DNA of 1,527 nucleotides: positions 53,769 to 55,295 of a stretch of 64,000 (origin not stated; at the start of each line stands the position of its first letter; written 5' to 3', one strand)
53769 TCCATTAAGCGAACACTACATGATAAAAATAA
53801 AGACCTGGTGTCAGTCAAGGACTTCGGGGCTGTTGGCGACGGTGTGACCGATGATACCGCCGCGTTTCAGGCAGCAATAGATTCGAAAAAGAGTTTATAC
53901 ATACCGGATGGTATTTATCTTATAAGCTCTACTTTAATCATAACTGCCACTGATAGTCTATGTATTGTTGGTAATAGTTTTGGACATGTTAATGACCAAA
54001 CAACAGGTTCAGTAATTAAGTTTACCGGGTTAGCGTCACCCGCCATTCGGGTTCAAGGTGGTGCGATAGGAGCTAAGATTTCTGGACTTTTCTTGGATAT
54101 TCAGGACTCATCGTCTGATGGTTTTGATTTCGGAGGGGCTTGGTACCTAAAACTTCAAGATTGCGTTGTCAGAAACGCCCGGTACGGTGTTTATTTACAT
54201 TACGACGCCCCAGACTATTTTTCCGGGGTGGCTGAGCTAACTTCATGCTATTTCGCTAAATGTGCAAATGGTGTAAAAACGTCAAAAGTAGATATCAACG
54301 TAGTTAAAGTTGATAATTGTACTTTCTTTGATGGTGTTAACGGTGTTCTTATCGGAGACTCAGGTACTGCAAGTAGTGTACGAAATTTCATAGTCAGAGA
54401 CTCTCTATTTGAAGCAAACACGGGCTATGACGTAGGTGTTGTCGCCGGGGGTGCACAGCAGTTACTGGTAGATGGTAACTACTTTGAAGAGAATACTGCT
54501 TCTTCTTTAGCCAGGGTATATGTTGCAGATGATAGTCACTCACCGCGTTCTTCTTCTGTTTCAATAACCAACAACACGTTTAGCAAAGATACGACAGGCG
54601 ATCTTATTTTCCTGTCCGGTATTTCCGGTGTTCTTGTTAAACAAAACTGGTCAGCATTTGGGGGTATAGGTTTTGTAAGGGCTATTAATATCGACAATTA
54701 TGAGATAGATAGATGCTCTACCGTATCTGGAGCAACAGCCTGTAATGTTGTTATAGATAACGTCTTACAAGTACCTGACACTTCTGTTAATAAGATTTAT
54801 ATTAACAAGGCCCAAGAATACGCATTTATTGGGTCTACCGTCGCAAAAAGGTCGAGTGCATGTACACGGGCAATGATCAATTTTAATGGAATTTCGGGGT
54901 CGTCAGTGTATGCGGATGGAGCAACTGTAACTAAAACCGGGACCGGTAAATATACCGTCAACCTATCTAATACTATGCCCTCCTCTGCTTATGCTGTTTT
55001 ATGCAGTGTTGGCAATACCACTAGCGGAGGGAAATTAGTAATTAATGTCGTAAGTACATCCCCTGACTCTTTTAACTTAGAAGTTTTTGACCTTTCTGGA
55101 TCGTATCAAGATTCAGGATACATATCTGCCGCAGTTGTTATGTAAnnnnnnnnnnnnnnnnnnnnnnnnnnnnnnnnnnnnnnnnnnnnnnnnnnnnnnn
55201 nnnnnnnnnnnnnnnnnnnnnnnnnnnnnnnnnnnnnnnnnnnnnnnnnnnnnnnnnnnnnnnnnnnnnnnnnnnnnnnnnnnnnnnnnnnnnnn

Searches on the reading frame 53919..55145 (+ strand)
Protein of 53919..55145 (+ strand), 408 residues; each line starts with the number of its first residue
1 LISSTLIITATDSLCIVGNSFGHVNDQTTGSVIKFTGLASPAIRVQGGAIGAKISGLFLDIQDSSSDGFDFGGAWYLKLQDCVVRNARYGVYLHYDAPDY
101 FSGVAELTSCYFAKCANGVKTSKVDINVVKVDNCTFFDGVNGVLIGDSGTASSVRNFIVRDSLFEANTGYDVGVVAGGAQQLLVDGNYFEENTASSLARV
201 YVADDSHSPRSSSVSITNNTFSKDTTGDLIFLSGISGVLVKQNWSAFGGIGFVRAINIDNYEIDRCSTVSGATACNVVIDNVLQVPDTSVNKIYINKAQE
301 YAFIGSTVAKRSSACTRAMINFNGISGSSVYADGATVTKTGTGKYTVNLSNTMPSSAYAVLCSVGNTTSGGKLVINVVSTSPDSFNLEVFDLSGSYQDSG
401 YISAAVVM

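Call 52: search_dna_similar(query=window:53919-55145:+, collection=phages, mode=protein, max_rows=25, max_evalue=0.00001)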
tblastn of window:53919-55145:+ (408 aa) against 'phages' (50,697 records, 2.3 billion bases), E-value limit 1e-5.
Records with a match: 2; places in all: 2; records where one place covers at least 80% of the query: 2.
Best place of each record, by identity: >=99% 1; 90-95% 1.
By first word of the organism name: Escherichia 2.
By host as written in the record: Escherichia coli APEC IMT5155 1; Escherichia coli 1.
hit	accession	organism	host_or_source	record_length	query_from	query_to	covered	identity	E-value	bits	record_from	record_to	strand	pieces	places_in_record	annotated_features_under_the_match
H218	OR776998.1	Escherichia phage YX22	Escherichia coli APEC IMT5155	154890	1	408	100%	99.3%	0e+0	759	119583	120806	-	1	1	hypothetical protein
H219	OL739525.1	Escherichia phage dw-ec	Escherichia coli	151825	1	408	100%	93.4%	0e+0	723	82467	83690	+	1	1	none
